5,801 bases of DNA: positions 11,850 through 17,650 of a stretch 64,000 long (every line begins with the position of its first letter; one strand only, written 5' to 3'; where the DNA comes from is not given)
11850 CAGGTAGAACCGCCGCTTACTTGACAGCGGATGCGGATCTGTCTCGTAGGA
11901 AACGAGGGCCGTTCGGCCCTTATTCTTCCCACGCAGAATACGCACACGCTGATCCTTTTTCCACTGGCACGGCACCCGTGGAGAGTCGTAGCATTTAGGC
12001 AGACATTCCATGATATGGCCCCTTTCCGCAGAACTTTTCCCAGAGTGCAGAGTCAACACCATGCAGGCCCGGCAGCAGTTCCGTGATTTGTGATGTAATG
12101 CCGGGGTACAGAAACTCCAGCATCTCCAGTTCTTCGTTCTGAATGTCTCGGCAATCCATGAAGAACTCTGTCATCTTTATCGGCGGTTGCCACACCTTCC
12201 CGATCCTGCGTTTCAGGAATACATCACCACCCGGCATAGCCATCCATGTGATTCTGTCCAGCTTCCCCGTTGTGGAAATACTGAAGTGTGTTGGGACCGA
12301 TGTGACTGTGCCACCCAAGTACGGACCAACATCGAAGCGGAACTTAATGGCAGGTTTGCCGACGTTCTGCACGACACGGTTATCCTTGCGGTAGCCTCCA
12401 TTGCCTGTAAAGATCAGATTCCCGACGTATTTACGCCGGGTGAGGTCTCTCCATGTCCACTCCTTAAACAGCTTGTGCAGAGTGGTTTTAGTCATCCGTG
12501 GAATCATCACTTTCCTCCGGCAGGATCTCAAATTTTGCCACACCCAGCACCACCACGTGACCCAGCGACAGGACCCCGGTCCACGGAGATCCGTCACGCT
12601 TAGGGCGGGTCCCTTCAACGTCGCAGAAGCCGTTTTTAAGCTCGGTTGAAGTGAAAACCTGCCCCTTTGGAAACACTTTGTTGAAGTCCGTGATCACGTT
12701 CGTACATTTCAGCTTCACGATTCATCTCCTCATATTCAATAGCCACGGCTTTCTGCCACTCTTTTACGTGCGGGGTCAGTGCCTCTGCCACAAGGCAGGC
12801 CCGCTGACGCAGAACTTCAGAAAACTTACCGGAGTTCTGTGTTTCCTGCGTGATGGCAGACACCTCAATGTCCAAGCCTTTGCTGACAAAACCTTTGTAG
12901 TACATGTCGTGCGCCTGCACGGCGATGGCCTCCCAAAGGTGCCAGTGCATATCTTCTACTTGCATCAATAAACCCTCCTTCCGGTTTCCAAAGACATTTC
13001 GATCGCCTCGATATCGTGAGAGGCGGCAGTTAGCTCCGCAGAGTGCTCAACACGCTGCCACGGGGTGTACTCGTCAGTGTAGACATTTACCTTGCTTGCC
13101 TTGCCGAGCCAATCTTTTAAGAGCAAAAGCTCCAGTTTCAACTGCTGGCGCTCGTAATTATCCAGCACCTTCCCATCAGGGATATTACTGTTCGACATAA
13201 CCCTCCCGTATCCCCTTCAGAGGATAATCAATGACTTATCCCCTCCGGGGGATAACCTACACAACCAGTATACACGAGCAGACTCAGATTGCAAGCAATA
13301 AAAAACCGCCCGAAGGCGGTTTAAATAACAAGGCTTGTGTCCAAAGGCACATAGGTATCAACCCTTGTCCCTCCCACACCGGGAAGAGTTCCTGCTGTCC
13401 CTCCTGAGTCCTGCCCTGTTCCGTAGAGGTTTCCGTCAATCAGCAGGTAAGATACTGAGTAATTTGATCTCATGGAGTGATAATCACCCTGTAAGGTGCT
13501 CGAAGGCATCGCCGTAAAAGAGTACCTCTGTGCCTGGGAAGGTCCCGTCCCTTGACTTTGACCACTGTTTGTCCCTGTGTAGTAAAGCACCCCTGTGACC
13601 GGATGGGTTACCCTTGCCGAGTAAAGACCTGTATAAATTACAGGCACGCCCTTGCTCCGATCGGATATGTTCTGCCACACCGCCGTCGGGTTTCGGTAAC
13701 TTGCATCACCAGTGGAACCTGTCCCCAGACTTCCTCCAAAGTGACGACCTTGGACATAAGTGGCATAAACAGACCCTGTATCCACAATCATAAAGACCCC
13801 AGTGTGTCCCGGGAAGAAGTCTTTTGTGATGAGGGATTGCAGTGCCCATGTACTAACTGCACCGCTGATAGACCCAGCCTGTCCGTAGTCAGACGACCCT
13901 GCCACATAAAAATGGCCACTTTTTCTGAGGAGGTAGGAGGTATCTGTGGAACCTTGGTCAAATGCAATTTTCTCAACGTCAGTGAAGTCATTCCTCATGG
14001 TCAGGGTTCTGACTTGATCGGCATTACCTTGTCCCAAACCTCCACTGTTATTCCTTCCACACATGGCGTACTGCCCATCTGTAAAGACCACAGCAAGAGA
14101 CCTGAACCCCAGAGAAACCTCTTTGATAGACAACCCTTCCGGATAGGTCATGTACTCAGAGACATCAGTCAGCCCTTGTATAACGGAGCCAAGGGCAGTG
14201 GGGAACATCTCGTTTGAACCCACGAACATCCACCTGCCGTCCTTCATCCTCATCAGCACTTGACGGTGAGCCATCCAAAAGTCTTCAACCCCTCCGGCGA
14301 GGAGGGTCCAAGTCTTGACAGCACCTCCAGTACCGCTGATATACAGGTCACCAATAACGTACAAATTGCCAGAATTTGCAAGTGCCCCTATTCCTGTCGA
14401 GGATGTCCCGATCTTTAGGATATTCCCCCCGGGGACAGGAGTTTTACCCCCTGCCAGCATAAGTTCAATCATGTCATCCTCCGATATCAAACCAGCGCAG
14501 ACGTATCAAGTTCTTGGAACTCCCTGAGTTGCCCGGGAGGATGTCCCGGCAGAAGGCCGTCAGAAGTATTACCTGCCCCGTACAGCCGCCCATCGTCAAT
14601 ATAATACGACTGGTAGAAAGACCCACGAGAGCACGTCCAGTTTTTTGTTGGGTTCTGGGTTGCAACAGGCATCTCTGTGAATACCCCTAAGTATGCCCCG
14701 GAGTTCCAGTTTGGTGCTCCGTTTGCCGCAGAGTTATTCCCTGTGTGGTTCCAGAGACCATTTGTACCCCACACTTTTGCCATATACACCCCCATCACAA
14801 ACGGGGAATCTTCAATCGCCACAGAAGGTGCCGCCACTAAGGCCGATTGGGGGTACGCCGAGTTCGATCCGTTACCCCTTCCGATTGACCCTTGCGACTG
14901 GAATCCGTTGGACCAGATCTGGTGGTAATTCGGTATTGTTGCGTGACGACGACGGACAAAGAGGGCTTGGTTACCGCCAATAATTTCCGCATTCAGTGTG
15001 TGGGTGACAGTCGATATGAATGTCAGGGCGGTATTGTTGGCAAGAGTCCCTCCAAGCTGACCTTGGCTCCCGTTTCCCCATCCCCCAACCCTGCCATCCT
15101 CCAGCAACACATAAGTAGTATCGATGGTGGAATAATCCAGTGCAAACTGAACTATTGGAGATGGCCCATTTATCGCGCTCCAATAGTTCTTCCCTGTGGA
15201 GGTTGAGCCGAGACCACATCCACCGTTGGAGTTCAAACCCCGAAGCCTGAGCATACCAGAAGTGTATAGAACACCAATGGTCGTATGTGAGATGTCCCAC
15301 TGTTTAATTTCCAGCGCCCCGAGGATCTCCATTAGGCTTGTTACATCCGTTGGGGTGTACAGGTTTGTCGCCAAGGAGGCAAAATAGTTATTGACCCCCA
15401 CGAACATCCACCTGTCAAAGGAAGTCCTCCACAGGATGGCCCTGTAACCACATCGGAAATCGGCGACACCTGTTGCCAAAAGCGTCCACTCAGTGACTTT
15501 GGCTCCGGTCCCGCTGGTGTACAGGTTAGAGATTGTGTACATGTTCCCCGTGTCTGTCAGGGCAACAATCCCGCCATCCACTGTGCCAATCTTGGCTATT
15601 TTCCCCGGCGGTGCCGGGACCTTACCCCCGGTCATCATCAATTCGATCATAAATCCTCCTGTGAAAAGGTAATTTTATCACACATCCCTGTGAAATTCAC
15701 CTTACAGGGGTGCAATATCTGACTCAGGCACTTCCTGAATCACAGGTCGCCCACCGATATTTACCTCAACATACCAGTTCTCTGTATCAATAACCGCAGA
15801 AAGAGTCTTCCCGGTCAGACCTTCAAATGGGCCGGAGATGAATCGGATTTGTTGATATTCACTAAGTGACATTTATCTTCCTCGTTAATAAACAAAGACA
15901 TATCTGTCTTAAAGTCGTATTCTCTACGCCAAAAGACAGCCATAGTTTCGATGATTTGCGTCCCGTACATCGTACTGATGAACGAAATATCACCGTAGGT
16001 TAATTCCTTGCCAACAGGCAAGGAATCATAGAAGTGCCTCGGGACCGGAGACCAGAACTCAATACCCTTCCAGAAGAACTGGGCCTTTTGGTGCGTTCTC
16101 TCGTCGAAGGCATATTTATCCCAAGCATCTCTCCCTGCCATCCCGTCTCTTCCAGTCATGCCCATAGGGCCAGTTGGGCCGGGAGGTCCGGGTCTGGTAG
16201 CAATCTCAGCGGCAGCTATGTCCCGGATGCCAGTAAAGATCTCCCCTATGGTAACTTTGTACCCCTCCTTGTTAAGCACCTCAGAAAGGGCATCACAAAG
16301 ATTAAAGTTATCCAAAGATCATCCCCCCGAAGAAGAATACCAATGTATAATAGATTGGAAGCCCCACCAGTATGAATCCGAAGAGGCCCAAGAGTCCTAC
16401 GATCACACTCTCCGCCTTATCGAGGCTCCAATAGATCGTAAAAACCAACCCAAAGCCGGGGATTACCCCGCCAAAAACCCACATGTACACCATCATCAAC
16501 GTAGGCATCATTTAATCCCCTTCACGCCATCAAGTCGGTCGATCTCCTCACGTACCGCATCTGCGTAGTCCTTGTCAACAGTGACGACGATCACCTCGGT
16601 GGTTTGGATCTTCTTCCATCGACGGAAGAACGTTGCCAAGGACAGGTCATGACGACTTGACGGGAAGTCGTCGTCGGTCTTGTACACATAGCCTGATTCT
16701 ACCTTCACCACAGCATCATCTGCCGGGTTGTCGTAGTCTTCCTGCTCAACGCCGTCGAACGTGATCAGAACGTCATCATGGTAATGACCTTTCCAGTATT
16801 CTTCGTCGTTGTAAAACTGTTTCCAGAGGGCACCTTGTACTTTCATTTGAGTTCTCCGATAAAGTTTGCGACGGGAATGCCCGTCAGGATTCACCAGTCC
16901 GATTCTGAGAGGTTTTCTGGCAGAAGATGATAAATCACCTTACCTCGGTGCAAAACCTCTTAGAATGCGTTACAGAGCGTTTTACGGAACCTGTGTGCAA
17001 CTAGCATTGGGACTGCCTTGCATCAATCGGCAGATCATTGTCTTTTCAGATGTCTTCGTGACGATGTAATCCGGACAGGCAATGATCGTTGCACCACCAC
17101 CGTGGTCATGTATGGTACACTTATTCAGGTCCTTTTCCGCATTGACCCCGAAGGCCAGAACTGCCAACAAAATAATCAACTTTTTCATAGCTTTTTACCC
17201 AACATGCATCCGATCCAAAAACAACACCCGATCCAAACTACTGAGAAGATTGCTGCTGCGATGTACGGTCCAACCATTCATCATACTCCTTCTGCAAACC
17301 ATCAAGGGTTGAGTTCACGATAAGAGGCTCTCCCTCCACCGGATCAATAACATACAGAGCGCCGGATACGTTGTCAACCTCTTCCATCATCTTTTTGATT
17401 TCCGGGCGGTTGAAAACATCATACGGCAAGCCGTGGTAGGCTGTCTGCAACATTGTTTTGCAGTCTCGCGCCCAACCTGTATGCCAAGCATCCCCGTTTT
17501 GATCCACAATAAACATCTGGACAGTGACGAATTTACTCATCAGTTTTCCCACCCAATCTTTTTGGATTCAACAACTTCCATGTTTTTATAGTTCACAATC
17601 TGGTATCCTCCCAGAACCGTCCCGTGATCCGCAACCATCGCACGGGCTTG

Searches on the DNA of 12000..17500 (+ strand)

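Call 43: search_dna_similar(query=window:12000-17500:+, collection=phages, mode=near, max_rows=15)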
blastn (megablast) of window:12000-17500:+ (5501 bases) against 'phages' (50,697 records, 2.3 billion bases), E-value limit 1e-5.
Records with a match: 19; places in all: 19; records where one place covers at least 80% of the query: 0.
Best place of each record, by identity: 90-95% 1; 80-90% 15; 60-80% 3.
By first word of the organism name: Pectobacterium 10; Cronobacter 8; Klebsiella 1.
By host as written in the record: Cronobacter sakazakii 4; Pectobacterium carotovorum subsp. carotovorum 27 3; Pectobacterium atrosepticum SCRI1043 2; Cronobacter sakazakii ATCC 29544 2; Cronobacter sp. 2; Pectobacterium sp. 2; Klebsiella aerogenes 1; Pectobacterium atrosepticum DSM 30186 1; and 2 more.
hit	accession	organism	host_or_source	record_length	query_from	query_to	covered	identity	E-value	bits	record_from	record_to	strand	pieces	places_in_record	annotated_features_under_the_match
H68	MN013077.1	Klebsiella phage vB_KaeM_KaOmega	Klebsiella aerogenes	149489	1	5400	51%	90.8%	0e+0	3749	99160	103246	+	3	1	hypothetical protein (x10)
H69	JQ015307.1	Pectobacterium phage phiTE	Pectobacterium atrosepticum SCRI1043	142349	1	5159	40%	84.1%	0e+0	2135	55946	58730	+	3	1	hypothetical protein (x10) | terminator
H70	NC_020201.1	Pectobacterium phage phiTE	Pectobacterium atrosepticum SCRI1043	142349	1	5159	40%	84.1%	0e+0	2135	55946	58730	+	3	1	hypothetical protein (x10) | terminator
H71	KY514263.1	Pectobacterium phage vB_PatM_CB7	Pectobacterium atrosepticum DSM 30186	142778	14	5159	40%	83.3%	0e+0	2023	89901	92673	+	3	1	hypothetical protein (x9)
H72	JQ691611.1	Cronobacter phage CR9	Cronobacter sakazakii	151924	451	5400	32%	81.3%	0e+0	1395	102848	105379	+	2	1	hypothetical protein (x7)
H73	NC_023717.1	Cronobacter phage CR9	Cronobacter sakazakii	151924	451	5400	32%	81.3%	0e+0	1395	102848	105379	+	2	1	hypothetical protein (x7)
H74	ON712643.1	Pectobacterium phage vB_PcaM_P7_Pc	Pectobacterium carotovorum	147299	1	4188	30%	81.9%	0e+0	1374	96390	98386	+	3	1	hypothetical protein (x8) | ribosome_binding_site (x7)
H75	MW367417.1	Pectobacterium phage PcCB7V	Pectobacterium sp. 7V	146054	1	4169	28%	82.8%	0e+0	1388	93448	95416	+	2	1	hypothetical protein (x5) | tail fiber protein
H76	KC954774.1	Cronobacter phage CR8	Cronobacter sakazakii ATCC 29544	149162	1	4188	28%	82.9%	0e+0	1371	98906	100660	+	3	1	hypothetical protein (x5)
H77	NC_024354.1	Cronobacter phage CR8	Cronobacter sakazakii ATCC 29544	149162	1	4188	28%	82.9%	0e+0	1371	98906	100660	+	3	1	hypothetical protein (x5)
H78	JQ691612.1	Cronobacter phage CR3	Cronobacter sakazakii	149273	1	4188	28%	83.1%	0e+0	1375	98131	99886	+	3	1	hypothetical protein (x6)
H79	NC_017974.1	Cronobacter phage CR3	Cronobacter sakazakii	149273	1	4188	28%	83.1%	0e+0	1375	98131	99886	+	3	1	hypothetical protein (x6)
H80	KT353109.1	Cronobacter phage PBES 02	Cronobacter sp.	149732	1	4188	28%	82.9%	0e+0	1358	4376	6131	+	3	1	hypothetical protein (x5)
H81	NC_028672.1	Cronobacter phage PBES 02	Cronobacter sp.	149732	1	4188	28%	82.9%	0e+0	1358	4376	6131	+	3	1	hypothetical protein (x5)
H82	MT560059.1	Pectobacterium phage POP15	Pectobacterium carotovorum subsp. ...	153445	1210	5465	20%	78.8%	3e-179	720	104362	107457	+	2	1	hypothetical protein (x7)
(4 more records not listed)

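Call 47: get_annotated_region(hit=H68, flank=1500)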
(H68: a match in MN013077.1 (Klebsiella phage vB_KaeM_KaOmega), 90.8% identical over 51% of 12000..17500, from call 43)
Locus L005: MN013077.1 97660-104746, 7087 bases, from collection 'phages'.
description: Klebsiella phage vB_KaeM_KaOmega, complete genome.
organism: Klebsiella phage vB_KaeM_KaOmega (NCBI taxid 2591365)
taxonomy: Viruses; Duplodnaviria; Heunggongvirae; Uroviricota; Caudoviricetes; Vequintavirinae; Certrevirus
host: Klebsiella aerogenes; source: raw sewage; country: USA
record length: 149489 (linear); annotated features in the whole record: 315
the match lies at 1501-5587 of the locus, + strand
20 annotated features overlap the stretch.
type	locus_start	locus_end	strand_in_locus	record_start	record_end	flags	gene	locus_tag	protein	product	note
CDS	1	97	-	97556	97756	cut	-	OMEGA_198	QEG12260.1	hypothetical protein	gp198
CDS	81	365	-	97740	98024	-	-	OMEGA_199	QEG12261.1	hypothetical protein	gp199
CDS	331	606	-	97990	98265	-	-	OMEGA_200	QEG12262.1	hypothetical protein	gp200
CDS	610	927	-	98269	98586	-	-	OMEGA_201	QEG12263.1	hypothetical protein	gp201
CDS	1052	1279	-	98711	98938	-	-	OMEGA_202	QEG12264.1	hypothetical protein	gp202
CDS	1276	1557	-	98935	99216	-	-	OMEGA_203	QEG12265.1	hypothetical protein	gp203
CDS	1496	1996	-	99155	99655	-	-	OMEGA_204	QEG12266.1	hypothetical protein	gp204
CDS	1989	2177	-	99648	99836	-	-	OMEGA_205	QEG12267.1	hypothetical protein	gp205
CDS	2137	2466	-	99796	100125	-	-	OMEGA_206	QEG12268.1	hypothetical protein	gp206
CDS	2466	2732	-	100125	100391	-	-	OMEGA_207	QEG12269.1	hypothetical protein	gp207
CDS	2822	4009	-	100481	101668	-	-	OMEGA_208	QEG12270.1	hypothetical protein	gp208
CDS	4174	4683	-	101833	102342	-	-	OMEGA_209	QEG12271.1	hypothetical protein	gp209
CDS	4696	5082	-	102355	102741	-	-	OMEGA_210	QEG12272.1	hypothetical protein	gp210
CDS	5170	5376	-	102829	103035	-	-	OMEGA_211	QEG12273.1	hypothetical protein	gp211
CDS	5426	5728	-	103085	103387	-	-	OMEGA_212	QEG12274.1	hypothetical protein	gp212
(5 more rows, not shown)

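Call 48: get_annotated_region(hit=H75, flank=2500)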
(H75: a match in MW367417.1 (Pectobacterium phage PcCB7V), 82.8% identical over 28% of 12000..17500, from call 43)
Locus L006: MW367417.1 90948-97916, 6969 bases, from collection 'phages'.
description: Pectobacterium phage PcCB7V, complete genome.
organism: Pectobacterium phage PcCB7V (NCBI taxid 2798043)
taxonomy: Viruses; Duplodnaviria; Heunggongvirae; Uroviricota; Caudoviricetes; Vequintavirinae; Certrevirus
host: Pectobacterium sp. 7V; source: -; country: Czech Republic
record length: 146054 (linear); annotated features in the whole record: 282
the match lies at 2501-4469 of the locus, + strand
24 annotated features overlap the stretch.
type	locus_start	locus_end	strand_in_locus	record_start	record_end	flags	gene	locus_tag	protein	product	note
CDS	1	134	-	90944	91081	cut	-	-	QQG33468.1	spike glycoprotein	-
CDS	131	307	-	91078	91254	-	-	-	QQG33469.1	hypothetical protein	-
CDS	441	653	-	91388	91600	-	-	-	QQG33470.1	hypothetical protein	-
CDS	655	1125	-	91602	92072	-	-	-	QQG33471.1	hypothetical protein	-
CDS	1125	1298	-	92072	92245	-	-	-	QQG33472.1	hypothetical protein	-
CDS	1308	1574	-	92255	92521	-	-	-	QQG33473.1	hypothetical protein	-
CDS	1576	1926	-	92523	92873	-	-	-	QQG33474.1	hypothetical protein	-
CDS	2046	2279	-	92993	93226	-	-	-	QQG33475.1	hypothetical protein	-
CDS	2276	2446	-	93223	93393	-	-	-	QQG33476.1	hypothetical protein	-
CDS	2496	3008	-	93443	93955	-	-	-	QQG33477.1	hypothetical protein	-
CDS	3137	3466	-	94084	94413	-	-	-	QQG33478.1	hypothetical protein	-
CDS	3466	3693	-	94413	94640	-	-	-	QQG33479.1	hypothetical protein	-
CDS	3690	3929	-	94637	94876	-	-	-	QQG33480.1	hypothetical protein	-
CDS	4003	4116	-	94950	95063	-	-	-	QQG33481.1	hypothetical protein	-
CDS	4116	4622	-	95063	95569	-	-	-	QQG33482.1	tail fiber protein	-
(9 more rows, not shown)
